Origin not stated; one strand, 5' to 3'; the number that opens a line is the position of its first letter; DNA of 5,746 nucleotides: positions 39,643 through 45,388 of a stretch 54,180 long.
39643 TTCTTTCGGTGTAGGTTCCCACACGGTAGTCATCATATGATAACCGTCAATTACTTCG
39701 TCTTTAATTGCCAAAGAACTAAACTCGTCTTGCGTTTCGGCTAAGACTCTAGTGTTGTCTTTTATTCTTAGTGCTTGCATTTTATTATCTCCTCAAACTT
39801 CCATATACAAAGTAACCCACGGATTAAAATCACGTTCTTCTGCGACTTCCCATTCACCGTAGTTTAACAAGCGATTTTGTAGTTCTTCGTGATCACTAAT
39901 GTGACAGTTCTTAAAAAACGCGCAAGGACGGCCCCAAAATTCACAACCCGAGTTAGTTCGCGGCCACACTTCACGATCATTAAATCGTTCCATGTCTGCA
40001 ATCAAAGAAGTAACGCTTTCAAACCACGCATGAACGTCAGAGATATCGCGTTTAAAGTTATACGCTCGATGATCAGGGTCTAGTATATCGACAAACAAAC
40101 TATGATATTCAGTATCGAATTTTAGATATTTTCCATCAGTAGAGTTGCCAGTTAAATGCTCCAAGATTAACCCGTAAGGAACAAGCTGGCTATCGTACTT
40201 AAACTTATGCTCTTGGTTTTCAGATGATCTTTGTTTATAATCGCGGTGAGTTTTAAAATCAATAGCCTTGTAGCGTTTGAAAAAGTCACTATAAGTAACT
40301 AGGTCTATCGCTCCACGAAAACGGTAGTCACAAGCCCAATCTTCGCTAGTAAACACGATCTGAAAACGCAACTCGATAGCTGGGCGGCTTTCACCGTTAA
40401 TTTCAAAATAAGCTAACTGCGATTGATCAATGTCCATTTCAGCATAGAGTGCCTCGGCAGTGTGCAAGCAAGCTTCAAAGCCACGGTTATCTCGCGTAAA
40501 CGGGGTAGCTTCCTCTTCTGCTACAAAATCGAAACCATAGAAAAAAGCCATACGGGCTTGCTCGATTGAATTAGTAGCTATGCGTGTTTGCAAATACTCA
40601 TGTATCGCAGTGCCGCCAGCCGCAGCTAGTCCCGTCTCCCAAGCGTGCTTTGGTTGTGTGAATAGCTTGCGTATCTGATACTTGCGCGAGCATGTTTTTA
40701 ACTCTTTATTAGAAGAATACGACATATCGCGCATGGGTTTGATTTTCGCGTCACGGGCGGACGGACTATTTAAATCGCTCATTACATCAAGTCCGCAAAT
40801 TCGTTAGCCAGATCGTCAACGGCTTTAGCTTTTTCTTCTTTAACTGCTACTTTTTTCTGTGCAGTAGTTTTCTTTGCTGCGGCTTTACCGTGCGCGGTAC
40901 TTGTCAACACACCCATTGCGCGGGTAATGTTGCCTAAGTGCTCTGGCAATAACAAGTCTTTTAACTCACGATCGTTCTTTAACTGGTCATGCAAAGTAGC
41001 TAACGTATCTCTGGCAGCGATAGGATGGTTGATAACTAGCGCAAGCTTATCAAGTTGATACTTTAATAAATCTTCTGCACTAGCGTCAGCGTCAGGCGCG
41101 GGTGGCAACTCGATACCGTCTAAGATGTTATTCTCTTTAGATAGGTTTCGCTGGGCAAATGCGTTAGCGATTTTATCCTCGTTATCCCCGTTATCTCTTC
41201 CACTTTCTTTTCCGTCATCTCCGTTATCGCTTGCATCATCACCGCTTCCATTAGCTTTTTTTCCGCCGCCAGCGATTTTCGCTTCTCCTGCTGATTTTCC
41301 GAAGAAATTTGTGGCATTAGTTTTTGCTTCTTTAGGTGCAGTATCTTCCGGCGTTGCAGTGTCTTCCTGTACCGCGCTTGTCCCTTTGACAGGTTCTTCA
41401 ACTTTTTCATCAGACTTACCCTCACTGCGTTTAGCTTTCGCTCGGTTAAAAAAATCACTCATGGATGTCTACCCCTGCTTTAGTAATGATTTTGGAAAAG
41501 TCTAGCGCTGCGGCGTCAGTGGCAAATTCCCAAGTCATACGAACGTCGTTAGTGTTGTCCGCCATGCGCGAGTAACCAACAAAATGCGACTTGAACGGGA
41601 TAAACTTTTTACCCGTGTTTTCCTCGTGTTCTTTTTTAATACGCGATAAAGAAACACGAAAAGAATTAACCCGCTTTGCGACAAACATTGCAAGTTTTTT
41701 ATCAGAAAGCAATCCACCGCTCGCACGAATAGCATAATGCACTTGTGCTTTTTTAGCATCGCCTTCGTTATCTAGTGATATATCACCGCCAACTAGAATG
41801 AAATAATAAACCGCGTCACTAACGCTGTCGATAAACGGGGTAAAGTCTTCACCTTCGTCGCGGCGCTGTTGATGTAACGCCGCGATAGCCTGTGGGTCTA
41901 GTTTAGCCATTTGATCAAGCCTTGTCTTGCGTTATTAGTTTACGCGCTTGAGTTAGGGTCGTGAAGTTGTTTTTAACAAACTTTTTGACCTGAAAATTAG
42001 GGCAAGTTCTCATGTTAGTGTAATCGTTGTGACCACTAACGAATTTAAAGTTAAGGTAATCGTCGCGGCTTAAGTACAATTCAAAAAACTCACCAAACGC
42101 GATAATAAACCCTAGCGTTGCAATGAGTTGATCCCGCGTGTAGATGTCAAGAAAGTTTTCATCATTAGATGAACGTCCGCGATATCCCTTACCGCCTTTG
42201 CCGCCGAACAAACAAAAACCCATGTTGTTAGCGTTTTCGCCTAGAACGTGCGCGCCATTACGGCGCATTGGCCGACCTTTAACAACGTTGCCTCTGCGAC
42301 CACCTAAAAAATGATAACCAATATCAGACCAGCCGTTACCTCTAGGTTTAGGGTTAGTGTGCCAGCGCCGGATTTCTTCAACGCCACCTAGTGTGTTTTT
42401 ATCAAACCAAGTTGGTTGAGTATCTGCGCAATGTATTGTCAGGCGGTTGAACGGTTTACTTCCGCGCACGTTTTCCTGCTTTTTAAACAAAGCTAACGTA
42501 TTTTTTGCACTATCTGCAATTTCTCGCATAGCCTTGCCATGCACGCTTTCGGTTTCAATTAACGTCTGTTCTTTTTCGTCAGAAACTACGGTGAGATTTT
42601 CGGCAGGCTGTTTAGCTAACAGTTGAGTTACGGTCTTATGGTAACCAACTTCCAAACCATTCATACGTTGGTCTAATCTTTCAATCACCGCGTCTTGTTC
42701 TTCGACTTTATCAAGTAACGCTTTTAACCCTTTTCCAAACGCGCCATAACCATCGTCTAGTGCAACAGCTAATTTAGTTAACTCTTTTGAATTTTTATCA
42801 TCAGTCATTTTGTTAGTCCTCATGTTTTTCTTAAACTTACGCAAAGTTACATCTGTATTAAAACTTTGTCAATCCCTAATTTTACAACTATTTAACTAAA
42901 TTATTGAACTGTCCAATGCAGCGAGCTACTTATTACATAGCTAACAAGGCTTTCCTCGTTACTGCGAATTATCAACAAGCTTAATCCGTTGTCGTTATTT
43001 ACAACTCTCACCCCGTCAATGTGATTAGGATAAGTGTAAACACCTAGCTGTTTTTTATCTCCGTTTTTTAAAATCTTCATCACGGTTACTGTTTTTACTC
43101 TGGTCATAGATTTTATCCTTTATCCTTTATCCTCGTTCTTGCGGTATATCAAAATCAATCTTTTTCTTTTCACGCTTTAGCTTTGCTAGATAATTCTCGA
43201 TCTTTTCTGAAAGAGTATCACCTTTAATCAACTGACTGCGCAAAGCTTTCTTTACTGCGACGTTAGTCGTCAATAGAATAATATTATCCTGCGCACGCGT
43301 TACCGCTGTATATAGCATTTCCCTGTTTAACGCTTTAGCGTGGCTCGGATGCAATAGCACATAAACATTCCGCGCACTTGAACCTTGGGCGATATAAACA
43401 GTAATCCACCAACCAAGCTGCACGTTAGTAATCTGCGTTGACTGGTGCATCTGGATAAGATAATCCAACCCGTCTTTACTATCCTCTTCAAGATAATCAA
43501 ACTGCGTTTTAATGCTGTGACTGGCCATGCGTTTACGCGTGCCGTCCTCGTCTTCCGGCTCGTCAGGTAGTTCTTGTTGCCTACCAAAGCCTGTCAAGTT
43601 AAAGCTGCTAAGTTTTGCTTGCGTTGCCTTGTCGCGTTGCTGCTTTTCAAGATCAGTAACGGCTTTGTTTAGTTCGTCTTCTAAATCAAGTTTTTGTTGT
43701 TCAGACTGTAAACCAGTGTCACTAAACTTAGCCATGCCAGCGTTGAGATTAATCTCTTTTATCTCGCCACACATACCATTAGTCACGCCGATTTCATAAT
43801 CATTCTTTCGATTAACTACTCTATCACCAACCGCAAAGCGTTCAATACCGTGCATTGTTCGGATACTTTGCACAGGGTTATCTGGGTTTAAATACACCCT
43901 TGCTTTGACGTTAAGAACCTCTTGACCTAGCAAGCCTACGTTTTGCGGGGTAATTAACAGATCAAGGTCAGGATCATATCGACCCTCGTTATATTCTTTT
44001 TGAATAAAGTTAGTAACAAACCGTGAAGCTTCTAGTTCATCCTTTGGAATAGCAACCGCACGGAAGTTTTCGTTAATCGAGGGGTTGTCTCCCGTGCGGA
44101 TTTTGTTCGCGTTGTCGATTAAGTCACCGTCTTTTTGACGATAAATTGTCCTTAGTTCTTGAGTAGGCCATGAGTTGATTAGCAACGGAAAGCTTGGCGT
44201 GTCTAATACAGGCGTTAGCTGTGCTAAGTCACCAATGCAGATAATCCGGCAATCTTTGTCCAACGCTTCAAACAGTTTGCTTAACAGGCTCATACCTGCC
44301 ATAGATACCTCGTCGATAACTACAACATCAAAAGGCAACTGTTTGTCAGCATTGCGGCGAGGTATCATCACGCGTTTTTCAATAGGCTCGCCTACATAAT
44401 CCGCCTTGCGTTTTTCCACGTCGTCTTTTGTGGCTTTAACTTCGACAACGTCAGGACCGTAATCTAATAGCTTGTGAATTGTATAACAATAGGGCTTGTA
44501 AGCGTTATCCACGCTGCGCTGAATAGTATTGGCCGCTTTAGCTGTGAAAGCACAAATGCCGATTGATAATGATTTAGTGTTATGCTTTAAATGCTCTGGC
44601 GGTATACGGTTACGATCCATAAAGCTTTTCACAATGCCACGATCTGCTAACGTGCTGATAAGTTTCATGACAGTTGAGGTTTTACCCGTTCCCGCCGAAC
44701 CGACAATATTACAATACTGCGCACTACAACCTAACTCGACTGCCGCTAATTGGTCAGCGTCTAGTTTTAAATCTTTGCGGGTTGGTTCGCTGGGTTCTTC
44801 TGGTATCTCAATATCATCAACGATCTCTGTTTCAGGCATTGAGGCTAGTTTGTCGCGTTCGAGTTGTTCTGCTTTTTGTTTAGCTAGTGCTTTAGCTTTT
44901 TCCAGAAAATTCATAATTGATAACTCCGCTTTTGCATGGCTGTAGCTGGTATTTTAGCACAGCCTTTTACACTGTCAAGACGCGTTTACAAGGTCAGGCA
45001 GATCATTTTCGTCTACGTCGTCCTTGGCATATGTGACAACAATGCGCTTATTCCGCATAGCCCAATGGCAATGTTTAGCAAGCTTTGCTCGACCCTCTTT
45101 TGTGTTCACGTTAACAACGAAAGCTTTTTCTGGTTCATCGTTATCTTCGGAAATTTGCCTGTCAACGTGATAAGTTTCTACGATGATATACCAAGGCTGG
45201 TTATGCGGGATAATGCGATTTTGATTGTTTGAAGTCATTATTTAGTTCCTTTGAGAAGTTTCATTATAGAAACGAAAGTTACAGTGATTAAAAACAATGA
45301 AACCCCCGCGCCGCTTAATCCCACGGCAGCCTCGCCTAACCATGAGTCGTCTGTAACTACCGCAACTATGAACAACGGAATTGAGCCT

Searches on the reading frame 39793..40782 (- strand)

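Call 11: search_protein_families(library=phrogs, proteins=[window:39793-40782:-], max_evalue=0.001)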
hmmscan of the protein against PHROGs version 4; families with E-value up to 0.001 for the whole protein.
window:39793-40782:- (329 aa): 3 families
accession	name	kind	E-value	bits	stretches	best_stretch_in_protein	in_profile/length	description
phrog_1218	-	DNA, RNA and nucleotide metabolism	1.2e-09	38.9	1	20-212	10-193/364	exonuclease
phrog_1706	-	DNA, RNA and nucleotide metabolism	1.8e-08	35.2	1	16-302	43-251/293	CRISPR/Cas system associated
phrog_69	-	DNA, RNA and nucleotide metabolism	7.1e-08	32.9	1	20-295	90-325/501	exonuclease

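Call 42: search_protein_families(library=pfam, proteins=[window:39793-40782:-], max_evalue=0.01)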
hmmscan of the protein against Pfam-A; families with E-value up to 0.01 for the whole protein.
window:39793-40782:- (329 aa): 1 family
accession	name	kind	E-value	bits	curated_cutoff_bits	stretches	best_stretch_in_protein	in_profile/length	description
PF12705.13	PDDEXK_1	-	5.6e-14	53.1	22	1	20-293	2-246/247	PD-(D/E)XK nuclease superfamily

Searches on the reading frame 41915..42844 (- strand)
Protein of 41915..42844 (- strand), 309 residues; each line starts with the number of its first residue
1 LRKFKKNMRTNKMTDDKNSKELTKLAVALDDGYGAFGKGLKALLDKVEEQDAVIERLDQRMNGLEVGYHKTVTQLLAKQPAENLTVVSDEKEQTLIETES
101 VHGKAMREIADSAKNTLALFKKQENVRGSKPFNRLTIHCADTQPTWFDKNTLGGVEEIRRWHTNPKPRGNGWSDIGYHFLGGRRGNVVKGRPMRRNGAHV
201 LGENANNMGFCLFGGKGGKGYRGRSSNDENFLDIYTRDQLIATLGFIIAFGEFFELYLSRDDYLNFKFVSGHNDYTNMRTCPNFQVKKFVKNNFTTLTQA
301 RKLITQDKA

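Call 11: search_protein_families(library=phrogs, proteins=[window:41915-42844:-], max_evalue=0.001)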
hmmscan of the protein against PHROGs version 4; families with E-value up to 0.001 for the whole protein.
window:41915-42844:- (309 aa): 3 families
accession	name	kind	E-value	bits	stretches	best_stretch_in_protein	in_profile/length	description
phrog_822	-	lysis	5.4e-30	105.8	1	120-302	12-165/215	amidase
phrog_1493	-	lysis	1.3e-15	58.5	1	127-291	29-168/394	endolysin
phrog_35436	-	lysis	7.1e-07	29.8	1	155-214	35-89/266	amidase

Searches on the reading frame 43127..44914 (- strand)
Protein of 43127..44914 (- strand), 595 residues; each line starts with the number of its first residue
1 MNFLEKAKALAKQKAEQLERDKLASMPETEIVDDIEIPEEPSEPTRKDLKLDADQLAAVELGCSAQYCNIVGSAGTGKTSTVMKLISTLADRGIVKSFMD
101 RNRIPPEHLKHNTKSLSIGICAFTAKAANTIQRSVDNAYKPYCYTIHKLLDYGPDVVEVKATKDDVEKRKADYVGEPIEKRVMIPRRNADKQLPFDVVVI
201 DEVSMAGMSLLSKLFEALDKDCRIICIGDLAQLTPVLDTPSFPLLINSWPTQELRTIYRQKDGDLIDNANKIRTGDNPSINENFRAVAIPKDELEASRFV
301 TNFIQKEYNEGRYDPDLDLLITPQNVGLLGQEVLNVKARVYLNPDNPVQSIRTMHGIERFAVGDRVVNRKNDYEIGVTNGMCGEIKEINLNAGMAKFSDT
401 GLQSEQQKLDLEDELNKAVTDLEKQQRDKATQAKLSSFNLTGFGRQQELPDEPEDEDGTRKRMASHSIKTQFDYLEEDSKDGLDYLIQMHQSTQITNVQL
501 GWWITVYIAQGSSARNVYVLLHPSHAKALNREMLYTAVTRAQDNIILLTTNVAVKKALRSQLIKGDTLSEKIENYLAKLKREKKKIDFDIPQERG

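Call 10: search_protein_families(library=phrogs, proteins=[window:43127-44914:-], max_evalue=0.01)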
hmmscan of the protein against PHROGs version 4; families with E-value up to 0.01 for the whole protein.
window:43127-44914:- (595 aa): 8 families
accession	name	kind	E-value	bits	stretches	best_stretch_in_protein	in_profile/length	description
phrog_4412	-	DNA, RNA and nucleotide metabolism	5.8e-57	194.5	3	187-406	414-655/743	exonuclease V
phrog_325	-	DNA, RNA and nucleotide metabolism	3.1e-52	179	1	46-551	466-870/986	Dda-like helicase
phrog_1967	-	DNA, RNA and nucleotide metabolism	1.6e-09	37.9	1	40-147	142-230/776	DNA helicase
phrog_170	-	other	3.4e-06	27.7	0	197-232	193-228/323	PhoH-like phosphate starvation-inducible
phrog_25411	-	unknown function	0.00024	20.9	0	192-237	351-393/627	-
phrog_25471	-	unknown function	0.0045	18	0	58-91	14-47/162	-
phrog_168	-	DNA, RNA and nucleotide metabolism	0.006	17.3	0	70-227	47-136/314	clamp loader of DNA polymerase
phrog_2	-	head and packaging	0.009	15.8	0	16-228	246-400/807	terminase large subunit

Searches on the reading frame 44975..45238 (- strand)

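Call 12: search_protein_families(library=pfam, proteins=[window:44975-45238:-], max_evalue=0.01)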
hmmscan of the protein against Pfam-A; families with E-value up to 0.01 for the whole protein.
window:44975-45238:- (87 aa): 0 families

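Call 59: search_protein_families(library=phrogs, proteins=[window:44975-45238:-], max_evalue=0.01)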
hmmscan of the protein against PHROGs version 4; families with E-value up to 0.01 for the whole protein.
window:44975-45238:- (87 aa): 1 family
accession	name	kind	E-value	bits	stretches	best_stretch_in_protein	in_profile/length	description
phrog_4894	-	unknown function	0.003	18.8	1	6-64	72-130/137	-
